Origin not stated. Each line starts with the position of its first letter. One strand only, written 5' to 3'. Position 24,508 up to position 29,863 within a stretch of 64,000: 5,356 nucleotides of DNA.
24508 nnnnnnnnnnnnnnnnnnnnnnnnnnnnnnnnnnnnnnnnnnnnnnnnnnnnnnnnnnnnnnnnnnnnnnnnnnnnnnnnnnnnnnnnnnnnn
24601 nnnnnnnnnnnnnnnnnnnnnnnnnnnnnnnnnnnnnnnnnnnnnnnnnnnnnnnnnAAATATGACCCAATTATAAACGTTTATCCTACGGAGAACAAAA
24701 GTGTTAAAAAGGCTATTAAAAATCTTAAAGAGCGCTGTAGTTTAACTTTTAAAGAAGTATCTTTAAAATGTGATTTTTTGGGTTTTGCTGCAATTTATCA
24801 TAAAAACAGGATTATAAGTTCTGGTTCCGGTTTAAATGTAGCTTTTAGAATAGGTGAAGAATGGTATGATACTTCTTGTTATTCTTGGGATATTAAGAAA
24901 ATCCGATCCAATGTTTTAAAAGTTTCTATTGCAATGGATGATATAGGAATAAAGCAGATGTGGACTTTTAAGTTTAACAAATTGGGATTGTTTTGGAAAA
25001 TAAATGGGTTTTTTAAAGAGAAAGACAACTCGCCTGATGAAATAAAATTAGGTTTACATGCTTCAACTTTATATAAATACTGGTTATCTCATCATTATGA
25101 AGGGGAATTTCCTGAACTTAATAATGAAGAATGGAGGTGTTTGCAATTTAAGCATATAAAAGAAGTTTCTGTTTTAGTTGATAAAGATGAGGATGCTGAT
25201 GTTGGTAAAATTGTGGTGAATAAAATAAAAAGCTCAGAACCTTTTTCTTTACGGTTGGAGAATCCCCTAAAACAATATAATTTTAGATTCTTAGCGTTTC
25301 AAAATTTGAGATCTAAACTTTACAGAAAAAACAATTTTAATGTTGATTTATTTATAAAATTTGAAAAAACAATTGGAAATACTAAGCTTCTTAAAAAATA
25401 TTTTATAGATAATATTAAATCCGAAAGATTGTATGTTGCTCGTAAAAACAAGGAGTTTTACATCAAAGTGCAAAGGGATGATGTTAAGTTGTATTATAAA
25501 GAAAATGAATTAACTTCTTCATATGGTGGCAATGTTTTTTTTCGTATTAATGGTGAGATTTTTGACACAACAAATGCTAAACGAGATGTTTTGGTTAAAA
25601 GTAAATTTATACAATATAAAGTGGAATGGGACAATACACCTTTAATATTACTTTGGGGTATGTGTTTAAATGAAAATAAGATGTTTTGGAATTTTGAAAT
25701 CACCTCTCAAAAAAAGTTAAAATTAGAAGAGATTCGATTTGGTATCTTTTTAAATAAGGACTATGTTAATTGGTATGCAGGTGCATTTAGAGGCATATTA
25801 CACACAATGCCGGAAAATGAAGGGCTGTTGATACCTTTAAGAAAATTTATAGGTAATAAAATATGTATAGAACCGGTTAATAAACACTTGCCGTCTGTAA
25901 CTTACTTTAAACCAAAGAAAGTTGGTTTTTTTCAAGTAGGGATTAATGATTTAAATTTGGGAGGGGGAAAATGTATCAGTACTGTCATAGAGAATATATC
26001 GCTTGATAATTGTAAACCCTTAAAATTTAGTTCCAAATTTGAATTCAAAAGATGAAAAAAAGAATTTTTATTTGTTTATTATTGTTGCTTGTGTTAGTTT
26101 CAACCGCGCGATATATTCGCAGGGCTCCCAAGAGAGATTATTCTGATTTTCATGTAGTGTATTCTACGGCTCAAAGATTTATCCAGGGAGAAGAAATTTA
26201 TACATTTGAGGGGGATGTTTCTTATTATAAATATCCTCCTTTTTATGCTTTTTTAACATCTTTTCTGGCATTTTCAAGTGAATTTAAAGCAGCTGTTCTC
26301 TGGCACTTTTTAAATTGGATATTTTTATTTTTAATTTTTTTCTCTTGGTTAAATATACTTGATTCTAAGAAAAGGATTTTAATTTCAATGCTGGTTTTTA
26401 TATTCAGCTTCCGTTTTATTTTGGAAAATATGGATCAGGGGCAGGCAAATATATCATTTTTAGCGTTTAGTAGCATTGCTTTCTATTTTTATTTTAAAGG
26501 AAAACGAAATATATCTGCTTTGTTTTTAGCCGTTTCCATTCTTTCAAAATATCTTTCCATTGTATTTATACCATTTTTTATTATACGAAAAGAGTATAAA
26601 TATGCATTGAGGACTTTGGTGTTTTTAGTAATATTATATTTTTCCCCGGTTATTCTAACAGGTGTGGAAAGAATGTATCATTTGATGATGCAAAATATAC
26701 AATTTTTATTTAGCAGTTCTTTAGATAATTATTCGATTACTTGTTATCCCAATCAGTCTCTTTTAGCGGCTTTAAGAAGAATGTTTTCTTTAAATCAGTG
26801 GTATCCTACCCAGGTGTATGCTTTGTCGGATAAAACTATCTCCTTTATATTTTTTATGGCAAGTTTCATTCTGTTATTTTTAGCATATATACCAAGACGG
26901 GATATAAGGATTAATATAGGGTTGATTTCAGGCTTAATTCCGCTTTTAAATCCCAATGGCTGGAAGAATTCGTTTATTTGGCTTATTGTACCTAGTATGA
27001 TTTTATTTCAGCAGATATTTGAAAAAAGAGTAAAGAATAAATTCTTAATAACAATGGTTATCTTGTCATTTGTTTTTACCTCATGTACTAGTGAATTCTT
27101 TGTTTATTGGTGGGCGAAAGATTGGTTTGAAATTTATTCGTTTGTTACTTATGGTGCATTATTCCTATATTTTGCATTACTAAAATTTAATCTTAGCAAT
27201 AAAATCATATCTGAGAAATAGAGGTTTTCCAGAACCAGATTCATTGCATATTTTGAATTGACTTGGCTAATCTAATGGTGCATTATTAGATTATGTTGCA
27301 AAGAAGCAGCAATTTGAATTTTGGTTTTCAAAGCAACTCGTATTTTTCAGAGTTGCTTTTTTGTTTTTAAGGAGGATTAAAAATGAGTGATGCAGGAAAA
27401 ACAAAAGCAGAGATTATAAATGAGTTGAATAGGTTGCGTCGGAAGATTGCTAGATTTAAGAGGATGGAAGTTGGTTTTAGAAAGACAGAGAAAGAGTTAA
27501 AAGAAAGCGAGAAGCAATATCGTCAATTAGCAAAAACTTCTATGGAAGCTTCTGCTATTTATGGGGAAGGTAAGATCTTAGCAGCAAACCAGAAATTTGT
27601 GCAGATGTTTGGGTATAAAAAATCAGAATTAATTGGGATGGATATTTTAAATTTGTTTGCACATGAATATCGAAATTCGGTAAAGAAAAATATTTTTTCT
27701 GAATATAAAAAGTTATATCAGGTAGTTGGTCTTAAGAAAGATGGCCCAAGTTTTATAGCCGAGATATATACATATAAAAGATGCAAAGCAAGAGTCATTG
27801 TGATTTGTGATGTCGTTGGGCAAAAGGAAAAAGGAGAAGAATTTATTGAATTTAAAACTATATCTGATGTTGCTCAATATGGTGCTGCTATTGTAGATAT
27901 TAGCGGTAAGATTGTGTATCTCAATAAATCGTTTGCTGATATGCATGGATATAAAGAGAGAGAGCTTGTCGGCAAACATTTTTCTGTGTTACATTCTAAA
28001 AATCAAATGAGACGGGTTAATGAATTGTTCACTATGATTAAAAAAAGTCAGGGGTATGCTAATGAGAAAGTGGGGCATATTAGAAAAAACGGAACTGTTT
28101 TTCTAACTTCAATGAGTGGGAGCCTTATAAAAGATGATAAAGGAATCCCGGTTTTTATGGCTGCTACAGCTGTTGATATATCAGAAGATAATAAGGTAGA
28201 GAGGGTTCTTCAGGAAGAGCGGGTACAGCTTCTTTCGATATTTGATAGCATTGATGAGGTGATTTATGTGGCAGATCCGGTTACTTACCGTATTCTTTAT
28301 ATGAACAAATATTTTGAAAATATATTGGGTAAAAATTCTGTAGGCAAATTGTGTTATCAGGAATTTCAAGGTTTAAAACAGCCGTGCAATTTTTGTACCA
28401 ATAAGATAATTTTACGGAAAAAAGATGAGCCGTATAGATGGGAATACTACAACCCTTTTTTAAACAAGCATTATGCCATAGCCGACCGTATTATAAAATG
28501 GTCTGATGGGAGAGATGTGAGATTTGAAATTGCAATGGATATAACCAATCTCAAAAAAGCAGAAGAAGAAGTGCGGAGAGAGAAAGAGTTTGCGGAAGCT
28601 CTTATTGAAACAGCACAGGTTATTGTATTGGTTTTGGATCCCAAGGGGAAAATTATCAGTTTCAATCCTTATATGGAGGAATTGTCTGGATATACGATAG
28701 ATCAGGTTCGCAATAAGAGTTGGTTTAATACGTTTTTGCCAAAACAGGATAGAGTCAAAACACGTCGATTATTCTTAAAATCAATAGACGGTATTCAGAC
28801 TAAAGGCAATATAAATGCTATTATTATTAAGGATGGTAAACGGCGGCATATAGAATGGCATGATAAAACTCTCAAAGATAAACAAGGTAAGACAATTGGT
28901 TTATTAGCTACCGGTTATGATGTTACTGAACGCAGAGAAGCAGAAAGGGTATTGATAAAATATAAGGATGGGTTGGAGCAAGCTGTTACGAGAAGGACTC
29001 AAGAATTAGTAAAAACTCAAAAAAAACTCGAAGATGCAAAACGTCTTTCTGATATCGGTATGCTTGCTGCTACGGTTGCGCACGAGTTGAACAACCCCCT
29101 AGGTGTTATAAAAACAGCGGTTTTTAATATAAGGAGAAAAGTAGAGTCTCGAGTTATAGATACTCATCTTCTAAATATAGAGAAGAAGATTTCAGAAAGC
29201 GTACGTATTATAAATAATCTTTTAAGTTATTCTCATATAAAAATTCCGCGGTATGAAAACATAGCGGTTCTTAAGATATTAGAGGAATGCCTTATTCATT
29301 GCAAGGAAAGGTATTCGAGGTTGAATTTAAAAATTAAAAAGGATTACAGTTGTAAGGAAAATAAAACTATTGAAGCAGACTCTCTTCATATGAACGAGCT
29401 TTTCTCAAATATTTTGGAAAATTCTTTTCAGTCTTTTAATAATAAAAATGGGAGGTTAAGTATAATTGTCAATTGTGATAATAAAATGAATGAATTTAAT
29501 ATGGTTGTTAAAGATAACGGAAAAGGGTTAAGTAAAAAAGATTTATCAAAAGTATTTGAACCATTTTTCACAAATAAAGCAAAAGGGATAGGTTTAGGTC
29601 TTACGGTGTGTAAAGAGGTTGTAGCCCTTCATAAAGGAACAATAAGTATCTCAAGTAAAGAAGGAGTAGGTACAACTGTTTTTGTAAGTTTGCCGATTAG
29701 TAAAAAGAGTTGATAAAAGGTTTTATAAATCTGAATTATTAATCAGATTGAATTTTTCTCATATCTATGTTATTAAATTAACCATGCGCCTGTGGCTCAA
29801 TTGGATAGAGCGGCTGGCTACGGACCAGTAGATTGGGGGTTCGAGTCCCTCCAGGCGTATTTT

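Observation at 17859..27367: Seven-gene, tightly coupled putative periplasmic glycosylation module of the polyprenol-P-sugar synthase plus GT-C transferase type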

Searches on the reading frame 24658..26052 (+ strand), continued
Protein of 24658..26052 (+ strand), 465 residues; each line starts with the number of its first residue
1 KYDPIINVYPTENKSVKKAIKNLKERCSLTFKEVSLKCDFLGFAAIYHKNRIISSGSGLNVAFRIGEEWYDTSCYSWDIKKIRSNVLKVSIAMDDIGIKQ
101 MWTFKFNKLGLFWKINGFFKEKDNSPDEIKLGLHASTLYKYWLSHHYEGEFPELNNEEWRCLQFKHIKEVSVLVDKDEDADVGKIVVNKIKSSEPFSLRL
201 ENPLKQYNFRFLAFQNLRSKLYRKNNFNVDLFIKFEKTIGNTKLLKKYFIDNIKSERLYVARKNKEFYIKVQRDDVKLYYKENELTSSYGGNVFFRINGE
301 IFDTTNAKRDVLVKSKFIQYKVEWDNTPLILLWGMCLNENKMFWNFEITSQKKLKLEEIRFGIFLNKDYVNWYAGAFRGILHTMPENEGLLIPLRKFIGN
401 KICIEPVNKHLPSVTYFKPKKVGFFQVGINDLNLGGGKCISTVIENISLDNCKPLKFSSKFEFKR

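Call 89: list_cluster_members(proteins=[P0149, P0151, P0153, P0154, P0165, P0171, P0191, P0201, P0161, P0166])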
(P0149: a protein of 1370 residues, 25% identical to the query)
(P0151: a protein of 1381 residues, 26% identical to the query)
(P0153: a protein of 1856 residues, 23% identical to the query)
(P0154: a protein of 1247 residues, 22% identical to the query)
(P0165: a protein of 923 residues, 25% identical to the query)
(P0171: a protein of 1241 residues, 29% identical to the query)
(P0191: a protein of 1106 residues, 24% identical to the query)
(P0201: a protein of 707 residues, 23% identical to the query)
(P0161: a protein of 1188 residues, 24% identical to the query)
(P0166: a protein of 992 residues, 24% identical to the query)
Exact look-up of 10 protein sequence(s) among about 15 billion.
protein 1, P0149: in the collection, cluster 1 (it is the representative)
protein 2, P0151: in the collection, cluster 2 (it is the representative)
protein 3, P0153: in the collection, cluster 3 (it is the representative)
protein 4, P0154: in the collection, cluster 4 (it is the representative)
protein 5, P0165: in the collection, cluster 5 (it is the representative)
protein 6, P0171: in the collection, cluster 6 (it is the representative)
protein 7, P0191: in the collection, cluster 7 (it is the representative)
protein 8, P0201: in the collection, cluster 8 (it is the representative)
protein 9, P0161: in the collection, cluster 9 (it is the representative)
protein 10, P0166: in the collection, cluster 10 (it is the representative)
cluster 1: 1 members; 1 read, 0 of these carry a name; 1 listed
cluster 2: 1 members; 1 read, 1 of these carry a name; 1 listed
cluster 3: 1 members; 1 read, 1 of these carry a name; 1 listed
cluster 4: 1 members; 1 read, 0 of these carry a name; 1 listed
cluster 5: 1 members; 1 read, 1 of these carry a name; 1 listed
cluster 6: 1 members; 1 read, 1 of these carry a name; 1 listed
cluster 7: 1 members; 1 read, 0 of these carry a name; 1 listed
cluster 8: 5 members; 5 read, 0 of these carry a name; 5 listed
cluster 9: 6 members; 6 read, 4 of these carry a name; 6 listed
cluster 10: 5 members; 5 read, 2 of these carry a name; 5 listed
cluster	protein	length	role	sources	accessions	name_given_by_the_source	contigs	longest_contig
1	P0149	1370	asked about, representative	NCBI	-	-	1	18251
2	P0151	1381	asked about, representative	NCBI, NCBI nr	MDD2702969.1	MAG: ABC transporter ATP-binding protein [Candidatus Omnitrophica bacterium] | ABC transporter ATP-binding protein [Candidatus Omnitrophota bacterium]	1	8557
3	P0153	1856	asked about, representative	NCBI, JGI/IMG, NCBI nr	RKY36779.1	MAG: hypothetical protein DRP78_02790 [Candidatus Omnitrophota bacterium]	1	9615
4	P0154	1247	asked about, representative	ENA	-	-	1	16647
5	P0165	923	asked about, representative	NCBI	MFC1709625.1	ABC transporter ATP-binding protein [Candidatus Omnitrophota bacterium]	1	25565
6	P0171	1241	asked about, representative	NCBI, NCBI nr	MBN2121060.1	MAG: glycosyltransferase family 39 protein [Candidatus Omnitrophica bacterium] | glycosyltransferase family 39 protein [Candidatus Omnitrophota bacterium]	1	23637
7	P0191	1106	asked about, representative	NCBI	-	-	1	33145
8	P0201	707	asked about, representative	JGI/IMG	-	-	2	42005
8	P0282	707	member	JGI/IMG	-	-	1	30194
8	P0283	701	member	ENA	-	-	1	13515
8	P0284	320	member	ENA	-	-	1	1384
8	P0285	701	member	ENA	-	-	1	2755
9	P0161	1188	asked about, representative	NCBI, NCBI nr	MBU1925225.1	MAG: radical SAM protein [Candidatus Omnitrophica bacterium] | radical SAM protein [Candidatus Omnitrophota bacterium]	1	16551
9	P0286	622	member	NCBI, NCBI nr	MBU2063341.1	MAG: hypothetical protein KKF93_03000, partial [Candidatus Omnitrophica bacterium] | hypothetical protein [Candidatus Omnitrophota bacterium]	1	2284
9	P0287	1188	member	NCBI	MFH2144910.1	MAG: radical SAM protein [Candidatus Omnitrophota bacterium]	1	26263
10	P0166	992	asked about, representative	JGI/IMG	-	ABC-type polysaccharide/polyol phosphate transport system ATPase subunit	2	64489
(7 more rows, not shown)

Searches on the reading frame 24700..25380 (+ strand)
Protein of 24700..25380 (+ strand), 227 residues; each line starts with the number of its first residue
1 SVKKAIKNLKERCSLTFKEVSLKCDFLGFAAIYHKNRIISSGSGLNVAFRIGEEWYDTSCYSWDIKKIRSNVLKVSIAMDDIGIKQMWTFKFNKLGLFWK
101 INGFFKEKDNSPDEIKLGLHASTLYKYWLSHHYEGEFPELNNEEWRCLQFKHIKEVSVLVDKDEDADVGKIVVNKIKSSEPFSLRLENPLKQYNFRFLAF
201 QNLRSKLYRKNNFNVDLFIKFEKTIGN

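Call 88: find_homologous_proteins(query=A6, max_evalue=0.00001)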
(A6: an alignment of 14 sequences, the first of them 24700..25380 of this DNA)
Query A6 (14 sequences) (227 aa, profile of the alignment): 1 proteins with E <= 0.00001 among 2971 candidates.
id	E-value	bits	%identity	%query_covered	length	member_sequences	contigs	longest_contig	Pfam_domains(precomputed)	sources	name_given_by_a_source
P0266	3.8e-70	254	24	51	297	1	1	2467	-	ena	-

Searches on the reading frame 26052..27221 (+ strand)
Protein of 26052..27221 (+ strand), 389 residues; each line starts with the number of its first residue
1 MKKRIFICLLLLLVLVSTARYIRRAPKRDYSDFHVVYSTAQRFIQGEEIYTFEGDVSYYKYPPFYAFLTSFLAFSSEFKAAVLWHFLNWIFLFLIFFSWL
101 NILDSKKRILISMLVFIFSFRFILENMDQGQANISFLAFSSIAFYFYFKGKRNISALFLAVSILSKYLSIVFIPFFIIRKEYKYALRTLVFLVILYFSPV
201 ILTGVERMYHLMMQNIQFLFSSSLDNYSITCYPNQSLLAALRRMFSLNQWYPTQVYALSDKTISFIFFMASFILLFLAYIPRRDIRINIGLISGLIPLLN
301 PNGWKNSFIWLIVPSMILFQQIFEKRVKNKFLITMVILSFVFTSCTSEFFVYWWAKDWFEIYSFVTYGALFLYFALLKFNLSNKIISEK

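Call 5: search_protein_families(library=pfam, proteins=[window:26052-27221:+], max_evalue=0.01)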
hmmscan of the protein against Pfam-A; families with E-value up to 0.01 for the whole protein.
window:26052-27221:+ (389 aa): 1 family
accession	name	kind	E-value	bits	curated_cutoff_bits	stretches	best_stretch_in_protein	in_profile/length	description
PF09594.16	GT87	-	4.5e-19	69.6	25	1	59-283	1-215/237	Glycosyltransferase family 87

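Call 6: search_protein_families(library=ncbifam, proteins=[window:26052-27221:+], max_evalue=0.01)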
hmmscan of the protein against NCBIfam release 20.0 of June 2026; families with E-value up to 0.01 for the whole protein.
window:26052-27221:+ (389 aa): 1 family
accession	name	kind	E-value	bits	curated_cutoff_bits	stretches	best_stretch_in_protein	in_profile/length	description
NF046093.1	AZOBR_p60025_fam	subfamily_domain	0.00065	19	150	1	63-197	95-228/232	AZOBR_p60025 family cell surface glycopolymer formation protein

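Call 10: find_encoding_contigs(protein=window:26052-27218:+, flank=10000, max_places=6)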
Protein window:26052-27218:+ (389 aa): no gene with exactly this product is on record in the collection.

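Call 20: search_solved_structures(query=window:26052-27218:+, max_evalue=10)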
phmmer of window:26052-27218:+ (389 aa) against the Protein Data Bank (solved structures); distinct sequences matched with E-value up to 10: 0.

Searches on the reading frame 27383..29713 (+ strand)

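Call 5: search_protein_families(library=pfam, proteins=[window:27383-29713:+], max_evalue=0.01)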
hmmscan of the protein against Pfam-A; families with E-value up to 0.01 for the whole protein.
window:27383-29713:+ (776 aa): 13 families
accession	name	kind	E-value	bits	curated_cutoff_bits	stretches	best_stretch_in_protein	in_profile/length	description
PF13426.13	PAS_9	-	2.9e-40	137.1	27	3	168-268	4-103/103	PAS domain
PF00989.32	PAS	-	5.5e-32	110.6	22.6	3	405-514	4-113/113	PAS fold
PF13188.13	PAS_8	-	3.1e-28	97.1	21.8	4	405-452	4-51/65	PAS domain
PF08448.16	PAS_4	-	2.4e-23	82.9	23.1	2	410-519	3-110/110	PAS fold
PF02518.31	HATPase_c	-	2.5e-22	79.9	26.4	1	666-772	2-109/111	Histidine kinase-, DNA gyrase B-, and HSP90-like ATPase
PF08447.18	PAS_3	-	5.2e-19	68.7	25.6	2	177-262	1-88/89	PAS fold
PF24820.1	Diguanyl_cycl_sensor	-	1.8e-08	34.8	28.1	0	60-107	13-59/109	Diguanylate cyclase-like sensor domain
PF14598.12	PAS_11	-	6.7e-07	29.7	25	1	171-241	8-77/109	PAS domain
PF00512.31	HisKA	-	1.5e-06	28.6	26.9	1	560-619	4-63/66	His Kinase A (phospho-acceptor) domain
PF12860.13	PAS_7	-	2.1e-05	25.1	27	0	166-210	6-51/115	PAS fold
PF13589.12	HATPase_c_3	-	0.0006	20.3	25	1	675-732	8-61/137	Histidine kinase-, DNA gyrase B-, and HSP90-like ATPase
PF14501.12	HATPase_c_5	-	0.0011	19.3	22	1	670-761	6-93/102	GHKL domain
PF24990.1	PAS_13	-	0.006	17.3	27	0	174-202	9-37/143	ERT1/acuK family PAS domain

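Call 6: search_protein_families(library=ncbifam, proteins=[window:27383-29713:+], max_evalue=0.01)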
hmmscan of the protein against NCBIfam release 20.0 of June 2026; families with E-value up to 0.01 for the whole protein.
window:27383-29713:+ (776 aa): 86 families (the best 25 are shown)
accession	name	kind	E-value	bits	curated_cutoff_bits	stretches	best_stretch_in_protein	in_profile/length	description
NF008468.0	PRK11360.1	equivalog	6e-67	226.4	646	3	541-775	379-611/616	two-component system sensor histidine kinase AtoS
TIGR00229.1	sensory_box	domain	7.8e-57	190.8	22.9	3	400-523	3-125/126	PAS domain S-box protein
NF052573.1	HisKinEspAMyxo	equivalog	1.4e-44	152.3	1400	4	535-773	361-612/755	serine histidine kinase EspA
NF047874.1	MASE3_PAS_HK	subfamily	2e-44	152.5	560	3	382-773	245-626/655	MASE3 domain-containing sensor histidine kinase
NF046044.1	PnpS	equivalog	4.6e-37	127.9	400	2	562-771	174-390/390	two-component system histidine kinase PnpS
NF053867.1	SprKinKinDBac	equivalog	5.2e-35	120.8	775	1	544-774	272-499/500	sporulation kinase KinD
TIGR02938.1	nifL_nitrog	equivalog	5.4e-34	117.5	242.45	2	385-771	113-493/494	nitrogen fixation negative regulator NifL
NF052574.1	HisKinEspCMyxo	equivalog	8.6e-34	116.8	1200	2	544-773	403-638/785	serine histidine kinase EspC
NF047497.1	HK_LIC_12097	equivalog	2.3e-33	115.5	500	1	528-772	117-366/367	LIC_12097 family sensor histidine kinase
NF010411.0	PRK13837.1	equivalog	6.6e-33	113.7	647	1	528-775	418-678/828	two-component system VirA-like sensor kinase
NF041777.1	sens_FixL_Rhizob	equivalog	2.4e-32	112.2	850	2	370-774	90-483/485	sensor protein FixL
NF007688.0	PRK10364.1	equivalog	3.1e-32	111.9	479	1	544-773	226-452/460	two-component system sensor histidine kinase ZraS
NF045595.1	HK_scytonemin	equivalog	1.6e-31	109.4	865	2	385-773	265-636/637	scytonemin biosynthesis sensor histidine kinase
NF011874.0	PRK15347.1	equivalog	1.1e-27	96.4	852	1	528-774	370-616/921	two component system sensor kinase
NF010076.0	PRK13557.1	subfamily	2.2e-27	95.7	631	2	545-775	150-397/540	histidine kinase famiy protein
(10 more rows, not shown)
